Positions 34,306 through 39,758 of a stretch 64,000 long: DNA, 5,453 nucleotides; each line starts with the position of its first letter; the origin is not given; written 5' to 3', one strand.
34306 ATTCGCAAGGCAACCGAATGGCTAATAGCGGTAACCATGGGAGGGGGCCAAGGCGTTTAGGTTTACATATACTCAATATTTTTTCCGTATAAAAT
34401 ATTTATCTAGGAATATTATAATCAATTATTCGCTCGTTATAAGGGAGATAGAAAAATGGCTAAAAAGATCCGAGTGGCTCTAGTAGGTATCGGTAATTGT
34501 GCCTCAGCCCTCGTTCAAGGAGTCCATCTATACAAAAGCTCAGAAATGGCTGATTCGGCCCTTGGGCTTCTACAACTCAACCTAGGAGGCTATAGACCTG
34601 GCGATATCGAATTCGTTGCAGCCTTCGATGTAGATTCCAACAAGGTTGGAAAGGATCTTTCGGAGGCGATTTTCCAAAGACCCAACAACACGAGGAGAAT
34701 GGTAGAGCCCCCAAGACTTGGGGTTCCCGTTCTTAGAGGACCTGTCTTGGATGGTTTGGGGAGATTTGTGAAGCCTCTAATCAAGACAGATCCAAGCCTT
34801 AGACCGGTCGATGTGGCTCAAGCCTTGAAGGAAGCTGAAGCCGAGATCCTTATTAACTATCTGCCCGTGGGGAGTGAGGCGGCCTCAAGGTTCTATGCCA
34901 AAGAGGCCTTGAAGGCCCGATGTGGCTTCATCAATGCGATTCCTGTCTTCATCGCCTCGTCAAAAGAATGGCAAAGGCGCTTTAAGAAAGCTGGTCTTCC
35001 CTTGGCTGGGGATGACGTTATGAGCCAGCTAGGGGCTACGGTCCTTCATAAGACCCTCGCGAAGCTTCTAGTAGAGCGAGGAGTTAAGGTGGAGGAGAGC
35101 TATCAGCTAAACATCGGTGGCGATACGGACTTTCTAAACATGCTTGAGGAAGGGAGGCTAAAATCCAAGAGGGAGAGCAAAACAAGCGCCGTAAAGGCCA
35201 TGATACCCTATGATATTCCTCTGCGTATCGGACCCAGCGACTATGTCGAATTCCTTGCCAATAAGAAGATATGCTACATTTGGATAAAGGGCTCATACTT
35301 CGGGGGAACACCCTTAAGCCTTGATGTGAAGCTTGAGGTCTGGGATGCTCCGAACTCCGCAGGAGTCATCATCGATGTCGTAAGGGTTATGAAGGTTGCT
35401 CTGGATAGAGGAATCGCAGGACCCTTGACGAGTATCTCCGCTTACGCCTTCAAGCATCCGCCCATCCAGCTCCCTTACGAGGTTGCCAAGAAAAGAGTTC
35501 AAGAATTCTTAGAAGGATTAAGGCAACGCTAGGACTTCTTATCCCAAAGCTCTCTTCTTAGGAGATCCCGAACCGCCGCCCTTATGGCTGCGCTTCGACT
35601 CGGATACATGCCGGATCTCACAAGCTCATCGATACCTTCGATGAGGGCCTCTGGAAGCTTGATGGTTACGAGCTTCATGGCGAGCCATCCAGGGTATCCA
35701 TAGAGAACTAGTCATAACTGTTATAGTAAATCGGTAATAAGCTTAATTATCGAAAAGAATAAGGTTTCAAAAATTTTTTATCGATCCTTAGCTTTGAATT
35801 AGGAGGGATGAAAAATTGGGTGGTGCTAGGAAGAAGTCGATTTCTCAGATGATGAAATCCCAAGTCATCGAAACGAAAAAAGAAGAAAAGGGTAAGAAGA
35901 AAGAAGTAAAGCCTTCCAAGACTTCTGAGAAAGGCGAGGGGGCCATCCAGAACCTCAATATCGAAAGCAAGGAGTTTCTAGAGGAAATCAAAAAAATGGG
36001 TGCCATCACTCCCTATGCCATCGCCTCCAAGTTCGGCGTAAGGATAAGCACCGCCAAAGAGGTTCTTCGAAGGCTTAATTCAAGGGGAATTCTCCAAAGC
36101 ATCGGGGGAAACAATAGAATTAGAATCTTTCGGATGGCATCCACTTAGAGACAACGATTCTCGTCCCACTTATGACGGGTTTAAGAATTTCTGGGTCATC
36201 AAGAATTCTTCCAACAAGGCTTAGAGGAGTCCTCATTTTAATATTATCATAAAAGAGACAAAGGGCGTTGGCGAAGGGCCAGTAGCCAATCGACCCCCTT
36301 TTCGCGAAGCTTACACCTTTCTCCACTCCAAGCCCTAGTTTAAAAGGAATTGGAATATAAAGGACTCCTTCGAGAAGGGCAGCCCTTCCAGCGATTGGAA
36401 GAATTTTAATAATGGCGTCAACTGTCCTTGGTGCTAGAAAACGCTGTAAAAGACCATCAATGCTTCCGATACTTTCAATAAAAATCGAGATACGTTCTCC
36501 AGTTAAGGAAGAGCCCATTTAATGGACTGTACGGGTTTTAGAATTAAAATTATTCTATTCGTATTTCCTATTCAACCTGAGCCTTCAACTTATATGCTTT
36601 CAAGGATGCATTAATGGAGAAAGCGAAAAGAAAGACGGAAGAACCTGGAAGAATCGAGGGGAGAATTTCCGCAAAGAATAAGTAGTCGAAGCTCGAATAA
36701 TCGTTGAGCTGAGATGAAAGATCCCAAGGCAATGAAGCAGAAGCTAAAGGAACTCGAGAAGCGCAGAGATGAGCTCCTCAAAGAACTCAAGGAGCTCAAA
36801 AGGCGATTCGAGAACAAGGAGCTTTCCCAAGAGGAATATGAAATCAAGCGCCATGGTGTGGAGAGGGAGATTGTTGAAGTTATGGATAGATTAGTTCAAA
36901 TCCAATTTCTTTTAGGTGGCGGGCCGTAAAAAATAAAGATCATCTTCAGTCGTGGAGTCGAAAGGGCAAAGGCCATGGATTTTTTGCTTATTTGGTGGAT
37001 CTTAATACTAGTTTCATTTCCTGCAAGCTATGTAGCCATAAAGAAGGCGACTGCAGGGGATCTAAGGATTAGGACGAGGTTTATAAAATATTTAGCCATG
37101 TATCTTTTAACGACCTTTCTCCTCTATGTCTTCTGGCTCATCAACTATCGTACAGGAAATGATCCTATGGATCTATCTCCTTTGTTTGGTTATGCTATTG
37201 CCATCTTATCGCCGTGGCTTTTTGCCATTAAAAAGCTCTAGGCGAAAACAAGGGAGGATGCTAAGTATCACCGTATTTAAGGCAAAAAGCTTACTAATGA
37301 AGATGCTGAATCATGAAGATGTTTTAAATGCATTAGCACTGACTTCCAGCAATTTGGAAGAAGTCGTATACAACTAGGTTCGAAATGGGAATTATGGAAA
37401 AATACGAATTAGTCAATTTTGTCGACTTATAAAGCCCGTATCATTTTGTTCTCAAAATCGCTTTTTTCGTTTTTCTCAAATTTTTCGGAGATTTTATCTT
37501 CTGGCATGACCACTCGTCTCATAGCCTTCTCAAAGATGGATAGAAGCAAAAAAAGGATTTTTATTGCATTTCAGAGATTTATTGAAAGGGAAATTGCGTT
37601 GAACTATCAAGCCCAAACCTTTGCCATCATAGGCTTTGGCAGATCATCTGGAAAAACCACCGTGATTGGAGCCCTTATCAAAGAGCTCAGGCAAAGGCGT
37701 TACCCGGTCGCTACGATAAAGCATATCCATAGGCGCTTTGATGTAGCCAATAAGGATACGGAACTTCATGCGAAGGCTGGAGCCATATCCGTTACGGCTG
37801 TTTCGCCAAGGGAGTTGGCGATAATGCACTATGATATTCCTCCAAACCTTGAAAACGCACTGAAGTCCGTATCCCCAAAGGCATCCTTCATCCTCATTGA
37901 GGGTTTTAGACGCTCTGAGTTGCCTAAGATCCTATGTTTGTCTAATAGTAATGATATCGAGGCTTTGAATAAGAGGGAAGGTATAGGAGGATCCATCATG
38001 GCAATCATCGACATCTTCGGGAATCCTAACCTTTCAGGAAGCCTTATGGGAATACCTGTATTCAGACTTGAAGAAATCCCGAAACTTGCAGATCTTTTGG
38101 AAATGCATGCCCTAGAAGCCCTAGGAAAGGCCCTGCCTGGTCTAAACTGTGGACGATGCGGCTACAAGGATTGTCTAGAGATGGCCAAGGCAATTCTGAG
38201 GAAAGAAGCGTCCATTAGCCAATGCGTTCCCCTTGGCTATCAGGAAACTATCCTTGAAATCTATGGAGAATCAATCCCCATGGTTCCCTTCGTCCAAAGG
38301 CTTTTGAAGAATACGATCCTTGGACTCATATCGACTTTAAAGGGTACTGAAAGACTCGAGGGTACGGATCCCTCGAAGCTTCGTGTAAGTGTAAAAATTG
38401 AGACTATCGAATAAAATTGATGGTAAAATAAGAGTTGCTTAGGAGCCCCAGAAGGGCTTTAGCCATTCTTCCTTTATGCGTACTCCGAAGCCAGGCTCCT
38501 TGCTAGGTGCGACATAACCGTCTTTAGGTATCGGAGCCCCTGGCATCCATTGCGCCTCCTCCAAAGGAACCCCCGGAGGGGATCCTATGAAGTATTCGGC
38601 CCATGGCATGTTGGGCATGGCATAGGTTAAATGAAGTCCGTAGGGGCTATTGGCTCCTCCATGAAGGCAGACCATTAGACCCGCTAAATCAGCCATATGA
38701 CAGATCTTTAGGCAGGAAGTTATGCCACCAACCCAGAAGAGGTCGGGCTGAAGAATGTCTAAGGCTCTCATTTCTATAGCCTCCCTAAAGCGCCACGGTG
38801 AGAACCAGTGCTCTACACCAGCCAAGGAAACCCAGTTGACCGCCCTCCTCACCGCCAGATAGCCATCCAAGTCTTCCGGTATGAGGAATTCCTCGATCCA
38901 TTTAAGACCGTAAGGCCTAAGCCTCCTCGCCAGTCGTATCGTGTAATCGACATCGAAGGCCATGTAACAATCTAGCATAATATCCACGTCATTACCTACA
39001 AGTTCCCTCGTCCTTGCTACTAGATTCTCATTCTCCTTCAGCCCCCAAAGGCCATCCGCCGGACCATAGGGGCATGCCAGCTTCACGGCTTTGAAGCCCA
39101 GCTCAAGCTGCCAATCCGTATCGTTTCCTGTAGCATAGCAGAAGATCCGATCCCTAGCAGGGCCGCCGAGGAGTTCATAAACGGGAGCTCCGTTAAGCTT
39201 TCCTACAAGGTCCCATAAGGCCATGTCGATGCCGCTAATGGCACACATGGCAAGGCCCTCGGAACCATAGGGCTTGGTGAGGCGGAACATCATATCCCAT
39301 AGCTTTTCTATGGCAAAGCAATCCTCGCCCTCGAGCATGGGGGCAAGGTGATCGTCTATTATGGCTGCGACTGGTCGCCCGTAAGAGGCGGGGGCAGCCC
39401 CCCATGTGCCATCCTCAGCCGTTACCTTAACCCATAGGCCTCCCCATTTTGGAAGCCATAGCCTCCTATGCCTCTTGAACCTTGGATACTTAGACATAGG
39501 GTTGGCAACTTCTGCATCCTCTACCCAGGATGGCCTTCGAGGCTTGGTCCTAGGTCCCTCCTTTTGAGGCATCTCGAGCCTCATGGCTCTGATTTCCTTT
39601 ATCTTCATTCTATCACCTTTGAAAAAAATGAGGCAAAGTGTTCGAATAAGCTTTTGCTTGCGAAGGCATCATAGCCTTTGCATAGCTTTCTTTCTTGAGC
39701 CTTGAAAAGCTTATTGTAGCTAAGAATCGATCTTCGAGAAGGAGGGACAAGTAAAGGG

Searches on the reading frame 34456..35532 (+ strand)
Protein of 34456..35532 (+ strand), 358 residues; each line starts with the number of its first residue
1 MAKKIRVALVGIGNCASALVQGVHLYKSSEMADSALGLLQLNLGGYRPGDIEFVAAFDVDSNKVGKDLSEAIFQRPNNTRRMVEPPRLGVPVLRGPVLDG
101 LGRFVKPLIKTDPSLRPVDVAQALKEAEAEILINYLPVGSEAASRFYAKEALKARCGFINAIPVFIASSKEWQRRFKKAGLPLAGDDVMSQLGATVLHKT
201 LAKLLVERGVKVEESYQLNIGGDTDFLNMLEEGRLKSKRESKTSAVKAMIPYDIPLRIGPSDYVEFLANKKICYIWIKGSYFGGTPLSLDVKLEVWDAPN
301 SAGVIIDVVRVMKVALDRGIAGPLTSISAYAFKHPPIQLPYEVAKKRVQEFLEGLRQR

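Call 63: search_protein_families(library=pfam, proteins=[window:34456-35532:+], max_evalue=0.00001)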
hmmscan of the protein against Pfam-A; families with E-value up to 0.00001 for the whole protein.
window:34456-35532:+ (358 aa): 1 family
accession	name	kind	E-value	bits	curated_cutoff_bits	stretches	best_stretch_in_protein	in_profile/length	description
PF01658.22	Inos-1-P_synth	-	4.3e-32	110.9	27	1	193-297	1-106/107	Myo-inositol-1-phosphate synthase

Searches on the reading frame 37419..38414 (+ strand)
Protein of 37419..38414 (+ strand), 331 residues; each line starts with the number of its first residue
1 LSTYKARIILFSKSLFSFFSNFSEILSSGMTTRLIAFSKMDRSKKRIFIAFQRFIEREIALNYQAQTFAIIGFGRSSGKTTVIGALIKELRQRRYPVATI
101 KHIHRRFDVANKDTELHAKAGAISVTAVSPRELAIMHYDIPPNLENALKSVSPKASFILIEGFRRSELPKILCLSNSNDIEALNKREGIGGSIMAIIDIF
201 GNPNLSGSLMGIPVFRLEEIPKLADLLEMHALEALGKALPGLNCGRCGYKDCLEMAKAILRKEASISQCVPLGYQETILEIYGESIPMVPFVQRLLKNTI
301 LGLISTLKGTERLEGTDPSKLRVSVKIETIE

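Call 63: search_protein_families(library=pfam, proteins=[window:37419-38414:+], max_evalue=0.00001)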
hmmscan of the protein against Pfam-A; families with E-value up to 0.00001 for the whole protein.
window:37419-38414:+ (331 aa): 2 families
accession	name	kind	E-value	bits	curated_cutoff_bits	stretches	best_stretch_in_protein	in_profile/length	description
PF03205.20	MobB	-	5.9e-23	81.7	26.6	1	69-183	3-119/133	Molybdopterin guanine dinucleotide synthesis protein B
PF04060.18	FeS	-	1e-13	51.2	23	1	239-271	1-33/33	Putative Fe-S cluster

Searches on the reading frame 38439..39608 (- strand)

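Call 63: search_protein_families(library=pfam, proteins=[window:38439-39608:-], max_evalue=0.00001)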
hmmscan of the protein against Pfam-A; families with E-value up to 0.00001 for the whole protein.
window:38439-39608:- (389 aa): 2 families
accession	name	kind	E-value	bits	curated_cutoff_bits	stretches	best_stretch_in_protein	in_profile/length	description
PF13378.12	MR_MLE_C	-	1.1e-48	166.3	29.4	1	169-381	12-218/219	Enolase C-terminal domain-like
PF02746.21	MR_MLE_N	-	6.3e-17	62.3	22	1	60-148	31-117/117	Mandelate racemase / muconate lactonizing enzyme, N-terminal domain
